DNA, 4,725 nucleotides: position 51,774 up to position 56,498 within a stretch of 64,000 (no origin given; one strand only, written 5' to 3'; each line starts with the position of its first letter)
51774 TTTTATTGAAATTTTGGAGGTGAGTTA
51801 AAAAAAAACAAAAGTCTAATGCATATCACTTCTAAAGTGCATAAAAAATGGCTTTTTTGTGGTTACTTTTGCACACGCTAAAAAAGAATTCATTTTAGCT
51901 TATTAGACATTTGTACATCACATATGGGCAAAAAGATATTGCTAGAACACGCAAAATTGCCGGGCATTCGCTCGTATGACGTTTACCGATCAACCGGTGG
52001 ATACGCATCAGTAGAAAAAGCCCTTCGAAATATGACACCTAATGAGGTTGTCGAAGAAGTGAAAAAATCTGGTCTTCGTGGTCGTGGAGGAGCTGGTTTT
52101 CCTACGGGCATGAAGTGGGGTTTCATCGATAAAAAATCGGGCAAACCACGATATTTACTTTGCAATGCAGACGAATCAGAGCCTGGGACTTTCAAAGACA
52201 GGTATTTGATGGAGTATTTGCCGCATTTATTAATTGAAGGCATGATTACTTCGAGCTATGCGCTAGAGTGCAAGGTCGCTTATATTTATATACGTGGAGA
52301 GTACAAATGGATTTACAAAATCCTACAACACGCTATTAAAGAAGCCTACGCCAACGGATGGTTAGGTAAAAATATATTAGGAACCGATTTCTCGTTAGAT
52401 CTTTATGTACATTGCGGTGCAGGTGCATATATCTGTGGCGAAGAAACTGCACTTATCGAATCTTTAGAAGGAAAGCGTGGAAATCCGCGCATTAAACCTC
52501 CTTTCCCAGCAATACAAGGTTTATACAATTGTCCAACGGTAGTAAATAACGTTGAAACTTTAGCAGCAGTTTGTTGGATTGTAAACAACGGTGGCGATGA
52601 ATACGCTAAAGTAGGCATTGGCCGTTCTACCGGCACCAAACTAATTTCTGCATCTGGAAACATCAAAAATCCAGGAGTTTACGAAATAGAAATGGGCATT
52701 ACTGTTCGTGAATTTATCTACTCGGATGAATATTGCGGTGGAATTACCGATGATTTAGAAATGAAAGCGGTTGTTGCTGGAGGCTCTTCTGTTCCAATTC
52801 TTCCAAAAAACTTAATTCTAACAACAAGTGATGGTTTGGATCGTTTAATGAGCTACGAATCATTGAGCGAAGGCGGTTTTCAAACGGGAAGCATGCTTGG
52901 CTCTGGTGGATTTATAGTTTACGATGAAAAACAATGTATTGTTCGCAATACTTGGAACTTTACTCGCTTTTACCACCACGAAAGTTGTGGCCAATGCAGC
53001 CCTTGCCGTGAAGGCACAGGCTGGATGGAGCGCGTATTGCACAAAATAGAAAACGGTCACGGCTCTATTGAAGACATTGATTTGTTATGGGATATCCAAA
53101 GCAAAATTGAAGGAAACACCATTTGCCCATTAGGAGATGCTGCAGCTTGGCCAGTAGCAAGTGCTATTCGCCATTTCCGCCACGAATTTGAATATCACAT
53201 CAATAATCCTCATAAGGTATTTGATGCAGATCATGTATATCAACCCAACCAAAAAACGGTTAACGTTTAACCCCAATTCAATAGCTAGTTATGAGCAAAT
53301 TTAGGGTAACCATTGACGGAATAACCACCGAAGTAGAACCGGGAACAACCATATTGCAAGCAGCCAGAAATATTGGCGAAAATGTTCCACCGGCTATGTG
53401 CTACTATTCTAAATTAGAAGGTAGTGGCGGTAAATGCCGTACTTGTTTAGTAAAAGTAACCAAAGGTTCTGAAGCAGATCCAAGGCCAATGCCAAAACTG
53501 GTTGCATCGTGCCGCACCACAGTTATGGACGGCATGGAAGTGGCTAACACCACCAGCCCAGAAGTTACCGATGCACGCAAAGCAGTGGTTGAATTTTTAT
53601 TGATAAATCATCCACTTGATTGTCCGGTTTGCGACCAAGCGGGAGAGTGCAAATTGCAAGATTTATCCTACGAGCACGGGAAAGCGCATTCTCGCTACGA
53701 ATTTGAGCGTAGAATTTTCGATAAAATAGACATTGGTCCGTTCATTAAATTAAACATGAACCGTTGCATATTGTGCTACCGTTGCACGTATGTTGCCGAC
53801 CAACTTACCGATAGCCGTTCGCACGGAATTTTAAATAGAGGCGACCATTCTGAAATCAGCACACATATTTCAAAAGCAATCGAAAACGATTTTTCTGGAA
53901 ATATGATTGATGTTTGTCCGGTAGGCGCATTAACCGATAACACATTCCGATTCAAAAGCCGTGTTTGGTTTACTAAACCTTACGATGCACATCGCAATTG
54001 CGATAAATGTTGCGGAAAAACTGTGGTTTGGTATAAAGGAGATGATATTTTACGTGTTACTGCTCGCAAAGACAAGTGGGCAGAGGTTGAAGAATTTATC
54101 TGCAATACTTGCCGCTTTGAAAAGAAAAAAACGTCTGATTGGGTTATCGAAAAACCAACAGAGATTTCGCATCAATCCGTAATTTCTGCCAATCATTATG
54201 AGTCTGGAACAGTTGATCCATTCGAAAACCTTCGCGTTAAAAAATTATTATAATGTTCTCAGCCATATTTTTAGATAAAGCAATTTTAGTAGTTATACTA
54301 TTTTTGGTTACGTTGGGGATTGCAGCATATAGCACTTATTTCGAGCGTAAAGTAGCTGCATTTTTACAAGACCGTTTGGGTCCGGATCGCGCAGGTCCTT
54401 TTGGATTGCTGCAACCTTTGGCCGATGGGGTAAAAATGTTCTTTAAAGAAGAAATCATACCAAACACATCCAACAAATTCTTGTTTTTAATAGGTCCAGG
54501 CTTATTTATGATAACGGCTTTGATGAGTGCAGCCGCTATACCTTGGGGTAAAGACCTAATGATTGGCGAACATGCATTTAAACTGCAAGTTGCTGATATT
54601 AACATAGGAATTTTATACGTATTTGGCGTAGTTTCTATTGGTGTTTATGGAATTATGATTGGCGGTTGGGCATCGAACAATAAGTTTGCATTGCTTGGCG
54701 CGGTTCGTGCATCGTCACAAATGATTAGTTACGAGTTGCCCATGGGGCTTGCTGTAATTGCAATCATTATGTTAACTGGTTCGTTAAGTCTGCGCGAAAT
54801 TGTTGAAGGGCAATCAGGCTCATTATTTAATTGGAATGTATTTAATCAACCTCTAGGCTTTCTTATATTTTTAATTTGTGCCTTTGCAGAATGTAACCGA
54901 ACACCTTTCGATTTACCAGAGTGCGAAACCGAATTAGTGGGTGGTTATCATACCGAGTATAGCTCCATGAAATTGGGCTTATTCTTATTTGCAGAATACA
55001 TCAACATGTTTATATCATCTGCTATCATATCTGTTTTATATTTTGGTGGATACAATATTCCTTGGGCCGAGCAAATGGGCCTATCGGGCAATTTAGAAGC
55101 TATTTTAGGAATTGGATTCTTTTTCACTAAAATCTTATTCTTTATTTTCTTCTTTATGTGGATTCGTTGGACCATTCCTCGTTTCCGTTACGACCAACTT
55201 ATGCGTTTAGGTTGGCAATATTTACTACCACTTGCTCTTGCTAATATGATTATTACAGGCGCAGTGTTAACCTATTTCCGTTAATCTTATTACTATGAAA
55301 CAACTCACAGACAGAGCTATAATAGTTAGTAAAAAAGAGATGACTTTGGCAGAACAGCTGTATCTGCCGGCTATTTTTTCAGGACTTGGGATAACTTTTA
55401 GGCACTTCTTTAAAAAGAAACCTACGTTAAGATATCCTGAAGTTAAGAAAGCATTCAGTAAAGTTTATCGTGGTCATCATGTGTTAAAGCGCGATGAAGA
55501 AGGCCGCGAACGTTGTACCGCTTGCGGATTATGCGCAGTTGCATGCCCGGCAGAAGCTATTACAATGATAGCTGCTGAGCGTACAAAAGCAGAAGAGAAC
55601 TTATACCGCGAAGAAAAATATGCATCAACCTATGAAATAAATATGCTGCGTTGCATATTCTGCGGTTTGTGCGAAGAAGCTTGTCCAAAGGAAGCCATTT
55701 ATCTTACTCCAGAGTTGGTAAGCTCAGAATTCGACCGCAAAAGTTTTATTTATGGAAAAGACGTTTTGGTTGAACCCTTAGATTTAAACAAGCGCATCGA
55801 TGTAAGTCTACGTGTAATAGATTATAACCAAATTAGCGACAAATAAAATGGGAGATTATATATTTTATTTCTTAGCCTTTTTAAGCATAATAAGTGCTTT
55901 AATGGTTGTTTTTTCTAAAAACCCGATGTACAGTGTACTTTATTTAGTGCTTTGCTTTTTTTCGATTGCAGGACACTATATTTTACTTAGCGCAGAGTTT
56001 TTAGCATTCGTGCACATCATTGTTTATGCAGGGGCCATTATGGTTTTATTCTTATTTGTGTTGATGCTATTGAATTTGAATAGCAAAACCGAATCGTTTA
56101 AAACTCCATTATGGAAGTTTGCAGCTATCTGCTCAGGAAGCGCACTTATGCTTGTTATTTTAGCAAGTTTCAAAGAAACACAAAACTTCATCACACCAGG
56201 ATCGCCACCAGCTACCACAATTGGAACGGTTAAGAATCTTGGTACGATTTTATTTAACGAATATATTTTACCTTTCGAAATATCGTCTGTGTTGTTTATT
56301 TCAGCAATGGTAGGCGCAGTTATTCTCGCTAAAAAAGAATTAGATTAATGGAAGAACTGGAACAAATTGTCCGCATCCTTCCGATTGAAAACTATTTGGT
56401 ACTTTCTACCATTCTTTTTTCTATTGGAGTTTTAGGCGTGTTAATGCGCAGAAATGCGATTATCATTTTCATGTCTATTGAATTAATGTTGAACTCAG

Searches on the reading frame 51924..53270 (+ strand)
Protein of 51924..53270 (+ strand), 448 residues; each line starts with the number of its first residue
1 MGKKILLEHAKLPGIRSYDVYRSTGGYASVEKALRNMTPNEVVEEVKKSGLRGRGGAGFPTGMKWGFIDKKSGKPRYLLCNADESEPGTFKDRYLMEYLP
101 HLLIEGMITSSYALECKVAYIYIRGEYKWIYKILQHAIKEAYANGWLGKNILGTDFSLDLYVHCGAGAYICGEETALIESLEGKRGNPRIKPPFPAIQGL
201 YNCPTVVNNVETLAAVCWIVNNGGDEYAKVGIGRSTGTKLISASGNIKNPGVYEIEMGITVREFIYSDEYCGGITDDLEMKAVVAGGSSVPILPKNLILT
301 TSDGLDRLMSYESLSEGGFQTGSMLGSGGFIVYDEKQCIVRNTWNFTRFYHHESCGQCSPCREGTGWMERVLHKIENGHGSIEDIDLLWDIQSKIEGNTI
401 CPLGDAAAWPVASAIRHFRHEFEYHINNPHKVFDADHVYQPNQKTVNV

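Call 13: search_protein_families(library=pfam, proteins=[window:51924-53270:+], max_evalue=0.00001)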
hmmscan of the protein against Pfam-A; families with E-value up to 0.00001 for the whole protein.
window:51924-53270:+ (448 aa): 4 families
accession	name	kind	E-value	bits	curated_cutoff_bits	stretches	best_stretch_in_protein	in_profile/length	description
PF01512.22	Complex1_51K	-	8.1e-48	162.6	31.2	1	46-217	1-149/150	Nuo51 FMN-binding domain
PF10589.14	NADH_4Fe-4S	-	7.8e-34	115.9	23.5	1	343-425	3-85/85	NADH-ubiquinone oxidoreductase-F iron-sulfur binding region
PF22461.2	SLBB_2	-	7.8e-07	29.6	27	1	240-298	2-60/79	SLBB domain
PF10531.15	SLBB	-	9.2e-06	25.8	27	0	244-291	5-53/55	SLBB domain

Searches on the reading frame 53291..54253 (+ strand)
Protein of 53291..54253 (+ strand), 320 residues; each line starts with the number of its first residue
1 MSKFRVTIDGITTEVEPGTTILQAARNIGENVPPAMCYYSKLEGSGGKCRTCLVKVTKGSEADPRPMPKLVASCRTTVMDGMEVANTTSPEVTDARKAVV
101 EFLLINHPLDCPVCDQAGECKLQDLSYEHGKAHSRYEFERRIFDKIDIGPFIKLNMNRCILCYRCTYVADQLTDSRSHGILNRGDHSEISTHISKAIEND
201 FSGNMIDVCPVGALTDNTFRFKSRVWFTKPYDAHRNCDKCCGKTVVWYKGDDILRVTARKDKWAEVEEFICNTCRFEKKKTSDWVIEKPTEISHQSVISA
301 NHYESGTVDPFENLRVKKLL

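Call 13: search_protein_families(library=pfam, proteins=[window:53291-54253:+], max_evalue=0.00001)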
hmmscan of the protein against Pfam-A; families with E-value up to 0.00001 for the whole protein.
window:53291-54253:+ (320 aa): 4 families
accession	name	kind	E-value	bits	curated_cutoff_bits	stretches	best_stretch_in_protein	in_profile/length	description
PF22117.2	Fer4_Nqo3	-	2.7e-28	98.4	27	1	149-215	1-67/67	NADH-quinone oxidoreductase subunit 3, ferredoxin-like domain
PF10588.14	NADH-G_4Fe-4S_3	-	2.2e-19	69.1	27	1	96-135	1-40/40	NADH-ubiquinone oxidoreductase-G iron-sulfur binding region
PF13510.11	Fer2_4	-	8.9e-16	58.2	22.8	1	4-88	4-81/82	2Fe-2S iron-sulfur cluster binding domain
PF00111.32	Fer2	-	3.1e-08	33.9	21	1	8-78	3-76/77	2Fe-2S iron-sulfur cluster binding domain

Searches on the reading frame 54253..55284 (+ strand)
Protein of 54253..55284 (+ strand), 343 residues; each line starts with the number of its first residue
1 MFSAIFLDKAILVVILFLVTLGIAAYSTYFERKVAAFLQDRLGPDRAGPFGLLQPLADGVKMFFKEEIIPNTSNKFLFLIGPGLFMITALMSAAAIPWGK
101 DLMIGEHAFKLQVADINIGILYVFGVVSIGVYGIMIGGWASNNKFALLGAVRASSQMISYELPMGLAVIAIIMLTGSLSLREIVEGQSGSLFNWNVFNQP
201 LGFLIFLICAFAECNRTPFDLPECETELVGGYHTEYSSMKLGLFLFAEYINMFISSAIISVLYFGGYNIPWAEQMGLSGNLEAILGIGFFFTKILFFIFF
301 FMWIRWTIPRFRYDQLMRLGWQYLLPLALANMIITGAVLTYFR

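Call 13: search_protein_families(library=pfam, proteins=[window:54253-55284:+], max_evalue=0.00001)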
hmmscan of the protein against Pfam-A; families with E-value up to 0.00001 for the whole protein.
window:54253-55284:+ (343 aa): 1 family
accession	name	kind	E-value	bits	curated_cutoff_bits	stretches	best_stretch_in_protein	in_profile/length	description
PF00146.26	NADHdh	-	4.8e-125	417.3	27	1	13-335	3-297/298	NADH dehydrogenase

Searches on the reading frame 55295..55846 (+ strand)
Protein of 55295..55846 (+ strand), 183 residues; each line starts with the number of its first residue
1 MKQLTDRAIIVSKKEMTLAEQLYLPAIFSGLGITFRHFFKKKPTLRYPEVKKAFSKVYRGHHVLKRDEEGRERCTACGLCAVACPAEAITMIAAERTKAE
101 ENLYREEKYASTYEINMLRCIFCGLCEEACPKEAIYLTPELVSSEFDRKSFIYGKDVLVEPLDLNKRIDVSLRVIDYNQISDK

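Call 13: search_protein_families(library=pfam, proteins=[window:55295-55846:+], max_evalue=0.00001)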
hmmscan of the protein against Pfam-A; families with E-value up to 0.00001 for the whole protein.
window:55295-55846:+ (183 aa): 12 families
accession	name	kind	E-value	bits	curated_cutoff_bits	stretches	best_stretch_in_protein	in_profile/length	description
PF00037.32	Fer4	-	5.9e-15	54.8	21.1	2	113-136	1-24/24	4Fe-4S binding domain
PF12838.12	Fer4_7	-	1.1e-11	45.5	27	1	73-134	1-52/52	4Fe-4S dicluster domain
PF13187.11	Fer4_9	-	4.1e-09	36.8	27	1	73-135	1-52/52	4Fe-4S dicluster domain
PF13484.11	Fer4_16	-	5.2e-09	37.2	30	1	73-132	1-65/66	4Fe-4S double cluster binding domain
PF14697.11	Fer4_21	-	5.3e-09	36.5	35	0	71-91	38-59/59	4Fe-4S dicluster domain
PF13237.11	Fer4_10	-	1.6e-08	34.8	25.5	1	71-131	6-53/53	4Fe-4S dicluster domain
PF13183.11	Fer4_8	-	1.7e-08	35.3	27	1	72-133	3-67/68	4Fe-4S dicluster domain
PF12837.12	Fer4_6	-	8e-08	32.3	25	0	71-89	6-24/24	4Fe-4S binding domain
PF12797.12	Fer4_2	-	1.3e-07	31.5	24.5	0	71-86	7-22/22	4Fe-4S binding domain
PF13534.11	Fer4_17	-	1.8e-06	28.9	22.2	0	73-133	1-59/61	4Fe-4S dicluster domain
PF12800.12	Fer4_4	-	6.1e-06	26.6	24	0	72-86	2-16/17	4Fe-4S binding domain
PF25160.1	LdpA_Fe-S-bd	-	8.8e-06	25.9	27.6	0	69-93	23-47/49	LdpA Fe-S cluster-binding domain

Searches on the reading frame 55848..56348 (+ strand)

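Call 13: search_protein_families(library=pfam, proteins=[window:55848-56348:+], max_evalue=0.00001)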
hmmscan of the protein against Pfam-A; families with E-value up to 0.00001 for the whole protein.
window:55848-56348:+ (166 aa): 1 family
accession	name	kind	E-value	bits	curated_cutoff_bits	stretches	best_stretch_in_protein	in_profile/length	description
PF00499.25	Oxidored_q3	-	2.6e-42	144.4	33.2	1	16-160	1-146/146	NADH-ubiquinone/plastoquinone oxidoreductase chain 6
